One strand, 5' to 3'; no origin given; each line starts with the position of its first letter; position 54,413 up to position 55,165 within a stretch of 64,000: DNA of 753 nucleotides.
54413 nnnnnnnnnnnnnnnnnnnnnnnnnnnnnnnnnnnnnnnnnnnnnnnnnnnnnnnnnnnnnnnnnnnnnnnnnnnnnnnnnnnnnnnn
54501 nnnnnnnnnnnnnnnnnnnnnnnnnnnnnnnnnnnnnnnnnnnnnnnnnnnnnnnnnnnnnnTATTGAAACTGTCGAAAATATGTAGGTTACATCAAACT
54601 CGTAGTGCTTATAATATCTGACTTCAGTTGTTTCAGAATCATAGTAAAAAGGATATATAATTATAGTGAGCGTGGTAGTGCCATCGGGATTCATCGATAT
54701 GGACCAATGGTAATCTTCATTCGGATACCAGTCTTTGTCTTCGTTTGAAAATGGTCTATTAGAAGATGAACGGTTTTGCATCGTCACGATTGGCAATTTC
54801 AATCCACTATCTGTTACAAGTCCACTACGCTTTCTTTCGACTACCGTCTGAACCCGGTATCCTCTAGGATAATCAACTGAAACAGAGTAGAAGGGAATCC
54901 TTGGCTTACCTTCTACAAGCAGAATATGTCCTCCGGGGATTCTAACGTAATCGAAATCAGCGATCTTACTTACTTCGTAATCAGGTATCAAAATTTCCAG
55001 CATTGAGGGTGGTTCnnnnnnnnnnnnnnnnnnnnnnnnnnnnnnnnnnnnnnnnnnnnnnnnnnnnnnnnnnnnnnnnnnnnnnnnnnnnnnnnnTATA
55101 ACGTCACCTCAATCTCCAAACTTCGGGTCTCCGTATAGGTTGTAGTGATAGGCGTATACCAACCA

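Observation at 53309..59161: Second C25-like peptidase: a 1350-aa CARDB/FN3/Ig giant with a C-terminal catalytic domain, followed by a separate propeptide-like PKD protein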

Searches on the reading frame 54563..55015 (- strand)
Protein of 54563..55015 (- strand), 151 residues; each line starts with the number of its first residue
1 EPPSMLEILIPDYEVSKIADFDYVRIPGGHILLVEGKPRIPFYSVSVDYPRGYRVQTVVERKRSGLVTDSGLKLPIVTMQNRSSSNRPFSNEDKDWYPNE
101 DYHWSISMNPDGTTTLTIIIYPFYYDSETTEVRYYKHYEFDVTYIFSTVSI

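Call 22: search_solved_structures(query=A2, max_evalue=10, show_alignments=3)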
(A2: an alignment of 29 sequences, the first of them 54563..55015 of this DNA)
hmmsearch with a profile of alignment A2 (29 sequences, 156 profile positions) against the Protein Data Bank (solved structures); distinct sequences matched with E-value up to 10: 7.
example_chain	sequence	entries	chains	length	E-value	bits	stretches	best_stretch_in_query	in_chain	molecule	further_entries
9ikp_A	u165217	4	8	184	0.33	13.8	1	62-132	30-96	Malectin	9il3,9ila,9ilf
2jwp_A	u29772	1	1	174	0.7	12.7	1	63-132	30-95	Malectin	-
6s7t_I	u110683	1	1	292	0.79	12.6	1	63-132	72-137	Malectin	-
2k46_A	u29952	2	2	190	0.86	12.5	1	63-132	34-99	MGC80075 protein | Malectin-A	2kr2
4ndi_A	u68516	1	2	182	1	12.2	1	73-110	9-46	Aprataxin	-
6cvp_A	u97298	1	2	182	1.1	12.1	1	73-110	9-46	Aprataxin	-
6cvq_A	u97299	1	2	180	1.1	12.1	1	73-110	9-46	Aprataxin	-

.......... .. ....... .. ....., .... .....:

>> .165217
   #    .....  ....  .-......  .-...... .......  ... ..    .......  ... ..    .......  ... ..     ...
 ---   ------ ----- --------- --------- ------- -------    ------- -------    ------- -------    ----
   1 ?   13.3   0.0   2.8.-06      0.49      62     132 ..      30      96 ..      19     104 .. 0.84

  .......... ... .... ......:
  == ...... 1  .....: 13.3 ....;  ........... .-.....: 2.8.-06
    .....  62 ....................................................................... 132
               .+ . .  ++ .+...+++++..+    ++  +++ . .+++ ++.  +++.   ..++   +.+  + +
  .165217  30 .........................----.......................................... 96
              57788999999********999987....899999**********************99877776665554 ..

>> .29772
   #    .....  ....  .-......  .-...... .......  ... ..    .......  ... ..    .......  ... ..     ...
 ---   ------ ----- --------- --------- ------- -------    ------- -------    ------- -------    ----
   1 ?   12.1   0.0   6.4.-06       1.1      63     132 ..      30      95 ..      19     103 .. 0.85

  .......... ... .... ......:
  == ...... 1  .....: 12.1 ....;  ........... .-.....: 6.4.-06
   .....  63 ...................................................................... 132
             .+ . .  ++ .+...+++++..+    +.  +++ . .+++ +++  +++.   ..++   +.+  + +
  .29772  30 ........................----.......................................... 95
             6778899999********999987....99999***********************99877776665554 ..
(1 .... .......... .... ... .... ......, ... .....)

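Call 29: predict_structure(alignment_id=A2)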
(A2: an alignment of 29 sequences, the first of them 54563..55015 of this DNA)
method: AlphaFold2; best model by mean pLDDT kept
length: 151 residues; sequences in the alignment: 29
mean_pLDDT: 90.9   pTM: 0.82
mean pLDDT of the five models: 90.9, 90.3, 89.8, 89.6, 89.5
residues with pLDDT >= 90: 126; 70-90: 8; 50-70: 13; < 50: 4
segments of 3 or more residues with pLDDT < 50: 82-85
pLDDT, mean of each block of 10 residues (from residue 1): 96 97 98 95 97 95 98 89 51 78 96 96 96 98 87 58
secondary structure, 60 per line:
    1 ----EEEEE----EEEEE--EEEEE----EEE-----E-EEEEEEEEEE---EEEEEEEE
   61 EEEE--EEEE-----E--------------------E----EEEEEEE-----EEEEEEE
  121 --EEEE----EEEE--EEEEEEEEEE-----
elements in order: E5-9 E14-18 E21-25 E30-32 E40-49 E53-64 E67-70 E102-108 E114-120 E123-126 E131-134 E137-146

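Call 30: search_protein_representatives(alignment_id=A2)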
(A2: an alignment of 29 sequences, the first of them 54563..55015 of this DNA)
Query: 29 sequences, 156 profile positions. Proteins with E-value up to 0.001 (for the whole library): 776; up to 1e-10: 505; up to 1e-30: 292. The best 150 are listed.
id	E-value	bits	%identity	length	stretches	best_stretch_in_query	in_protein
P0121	7.7e-68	243.3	-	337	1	2-155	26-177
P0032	4.5e-64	231.1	-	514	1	2-156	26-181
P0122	1.3e-62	226.3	-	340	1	2-155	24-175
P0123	1.3e-61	223.1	-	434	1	2-155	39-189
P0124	1.4e-61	223.0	-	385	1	3-155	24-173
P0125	2.0e-58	212.7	-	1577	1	2-156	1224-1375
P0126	3.4e-57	208.8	-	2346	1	2-155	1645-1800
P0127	8.6e-57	207.4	-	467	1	2-154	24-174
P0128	2.2e-56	206.1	-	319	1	5-155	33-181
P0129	4.2e-56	205.2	-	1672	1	2-155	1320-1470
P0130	1.9e-55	203.1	-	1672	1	3-155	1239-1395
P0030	3.1e-55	202.4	-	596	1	5-155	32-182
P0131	9.5e-54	197.5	-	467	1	2-154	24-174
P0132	1.4e-53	197.0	-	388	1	2-155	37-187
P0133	2.3e-53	196.3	-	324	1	2-155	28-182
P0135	1.8e-52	193.4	-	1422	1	2-155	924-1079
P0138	3.5e-51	189.2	-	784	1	2-154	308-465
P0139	8.0e-51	188.0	-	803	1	2-155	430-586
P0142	3.2e-50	186.1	-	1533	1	2-156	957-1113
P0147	3.1e-49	182.9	-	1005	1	4-155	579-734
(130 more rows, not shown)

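Call 31: search_protein_families(library=pfam, proteins=[P0125, P0129, P0135, P0142, P0138, P0139, P0147], max_evalue=0.001)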
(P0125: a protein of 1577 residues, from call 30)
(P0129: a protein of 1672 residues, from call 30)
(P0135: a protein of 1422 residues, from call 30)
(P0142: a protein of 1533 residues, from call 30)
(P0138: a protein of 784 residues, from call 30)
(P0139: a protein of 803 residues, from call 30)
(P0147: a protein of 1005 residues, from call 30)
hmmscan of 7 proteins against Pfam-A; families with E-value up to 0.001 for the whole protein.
P0125 (1577 aa): 5 families
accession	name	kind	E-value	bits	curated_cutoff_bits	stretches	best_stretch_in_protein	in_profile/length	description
PF01364.23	Peptidase_C25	-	1.6e-26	93.9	23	1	925-1199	66-371/374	Peptidase family C25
PF17957.7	Big_7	-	7e-19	68.7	24.1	2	154-225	1-70/70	Bacterial Ig domain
PF07705.17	CARDB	-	3.3e-10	40.5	22.7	1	266-346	22-99/101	CARDB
PF16656.11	Pur_ac_phosph_N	-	2e-05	25.5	30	1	367-445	10-93/93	Purple acid Phosphatase, N-terminal domain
PF20773.4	InhA-like_MAM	-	0.00019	21.4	26.9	0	74-124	113-163/191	Immune inhibitor A-like, MAM domain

P0129 (1672 aa): 5 families
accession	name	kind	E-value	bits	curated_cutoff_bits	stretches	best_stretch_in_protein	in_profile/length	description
PF17957.7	Big_7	-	1.6e-23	83.6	24.1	2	486-535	15-66/70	Bacterial Ig domain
PF01364.23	Peptidase_C25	-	1.3e-18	67.9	23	1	918-1283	66-371/374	Peptidase family C25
PF07705.17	CARDB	-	3.1e-13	50.2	22.7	1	285-366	20-98/101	CARDB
PF16656.11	Pur_ac_phosph_N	-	1e-05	26.4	30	1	388-466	10-93/93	Purple acid Phosphatase, N-terminal domain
PF00041.27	fn3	-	0.00081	20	25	0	386-460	8-79/84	Fibronectin type III domain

P0135 (1422 aa): 1 family
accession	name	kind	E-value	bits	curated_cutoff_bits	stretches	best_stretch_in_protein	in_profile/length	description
PF17957.7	Big_7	-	1.5e-05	26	24.1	1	1-89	3-70/70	Bacterial Ig domain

P0142 (1533 aa): 6 families
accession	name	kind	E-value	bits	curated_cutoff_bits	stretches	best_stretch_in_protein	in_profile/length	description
PF17957.7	Big_7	-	1.5e-24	86.9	24.1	2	247-301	13-69/70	Bacterial Ig domain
PF07705.17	CARDB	-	1.5e-09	38.4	22.7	1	47-130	22-100/101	CARDB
PF19077.6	Big_13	-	1.9e-07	31.9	27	1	1351-1420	39-100/102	Bacterial Ig-like domain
PF13750.12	Big_3_3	-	6e-07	29.7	27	0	285-415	4-141/157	Bacterial Ig-like domain (group 3)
PF16656.11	Pur_ac_phosph_N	-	2.4e-05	25.2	30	1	148-228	8-93/93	Purple acid Phosphatase, N-terminal domain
PF08126.16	Propeptide_C25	-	0.00077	19.1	22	0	1075-1104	144-173/205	Propeptide_C25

P0138 (784 aa): 1 family
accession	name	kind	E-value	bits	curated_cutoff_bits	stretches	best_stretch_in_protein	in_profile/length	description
PF01364.23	Peptidase_C25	-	9.4e-20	71.6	23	1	5-287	60-370/374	Peptidase family C25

P0139 (803 aa): 1 family
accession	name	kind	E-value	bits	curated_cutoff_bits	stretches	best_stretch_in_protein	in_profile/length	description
PF01364.23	Peptidase_C25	-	7e-16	58.9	23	1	141-408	68-370/374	Peptidase family C25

P0147 (1005 aa): 2 families
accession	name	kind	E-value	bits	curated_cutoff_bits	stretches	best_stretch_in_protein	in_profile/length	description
PF01364.23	Peptidase_C25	-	5.5e-23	82.2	23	1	282-552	57-370/374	Peptidase family C25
PF00404.24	Dockerin_1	-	5e-07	30.2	22.9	1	944-989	2-52/57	Dockerin type I domain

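Call 34: fold_search(model_id=the predicted structure, library=pdb)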
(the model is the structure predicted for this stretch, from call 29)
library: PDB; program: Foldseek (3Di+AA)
matches with E <= 10: 311; with E <= 0.001: 6
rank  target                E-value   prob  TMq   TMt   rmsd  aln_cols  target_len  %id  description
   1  4ief_C                1.4e-07  1.00  0.66  0.53   5.9       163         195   15  Complex of Porphyromonas gingivalis RgpB pro- and mature domains (released 2013-04-10)
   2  4ief_G                1.8e-07  1.00  0.65  0.53   6.2       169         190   17  Complex of Porphyromonas gingivalis RgpB pro- and mature domains (released 2013-04-10)
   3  4ief_A                2.2e-07  1.00  0.66  0.54   5.8       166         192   16  Complex of Porphyromonas gingivalis RgpB pro- and mature domains (released 2013-04-10)
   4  5mun_A                3.0e-07  1.00  0.73  0.62   4.5       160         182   18  Structural insight into zymogenic latency of gingipain K from Porphyromonas gingivalis. (released 2017-02-22)
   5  4ief_E                3.5e-07  1.00  0.66  0.53   6.2       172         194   17  Complex of Porphyromonas gingivalis RgpB pro- and mature domains (released 2013-04-10)
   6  5mun_B                8.5e-07  1.00  0.67  0.58   5.4       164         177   18  Structural insight into zymogenic latency of gingipain K from Porphyromonas gingivalis. (released 2017-02-22)
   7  9ch4_B                2.3e-01  0.21  0.22  0.31  13.1       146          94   12  Crystal structure of shark nonclassical MHC CLASS I, UGA (released 2026-03-18)
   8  5xcb                  3.4e-01  0.07  0.17  0.09  15.7       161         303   12  X-ray structure of domains D1 and D2 of Clostridium perfringens pili protein CppA (released 2018-02-28)
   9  5xcc_A                3.9e-01  0.33  0.21  0.08  11.2       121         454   15  X-ray structure of Clostridium perfringens pili protein CppA (released 2018-02-28)
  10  6ixy_B                4.8e-01  0.18  0.23  0.09  12.8       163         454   13  X-ray structure of major pilin from C. perfringens SM101 (released 2019-08-14)
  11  9ch4_F                4.8e-01  0.15  0.22  0.31  10.4       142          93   13  Crystal structure of shark nonclassical MHC CLASS I, UGA (released 2026-03-18)
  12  9eau_A                7.7e-01  0.02  0.11  0.05  34.0       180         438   10  RRV DKTA VLP in complex with VLDLR-LBD-Fc (released 2025-04-23)
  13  3o81_A                8.1e-01  0.12  0.21  0.29   9.9       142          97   11  Beta2-microglobulin from Gallus gallus (released 2011-08-03)
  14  6imm_N                8.5e-01  0.02  0.13  0.05  35.6       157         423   10  Cryo-EM structure of an alphavirus, Sindbis virus (released 2019-03-13)
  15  5ckg_A                9.0e-01  0.16  0.21  0.30  13.0       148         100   10  Human beta-2 microglobulin mutant V85E (released 2016-05-18)
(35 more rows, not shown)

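Call 70: search_protein_families(library=pfam, alignment_id=A2, max_evalue=10)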
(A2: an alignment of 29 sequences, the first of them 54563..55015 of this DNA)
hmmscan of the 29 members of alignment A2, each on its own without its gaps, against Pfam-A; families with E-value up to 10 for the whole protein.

A. member 1, window:54563-55015:- (151 aa): 1 family
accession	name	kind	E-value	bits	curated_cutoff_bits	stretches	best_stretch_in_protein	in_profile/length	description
PF19079.5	CFSR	-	0.13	13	27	1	108-119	24-35/49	Collagen-flanked surface repeat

B. families by the number of members that match (of 29 scanned): 5 families
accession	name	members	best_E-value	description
PF08126.16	Propeptide_C25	11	0.00064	Propeptide_C25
PF19079.5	CFSR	2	0.13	Collagen-flanked surface repeat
PF22705.2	C2-set_3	1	0.067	Butyrophilin subfamily 3 member A2-like, Ig-C domain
PF21425.3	DTP-pb9_A-dom_N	1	0.092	Distal tail protein pb9, A domain, N-terminal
PF09999.14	DUF2240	1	0.17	Uncharacterized protein conserved in archaea (DUF2240)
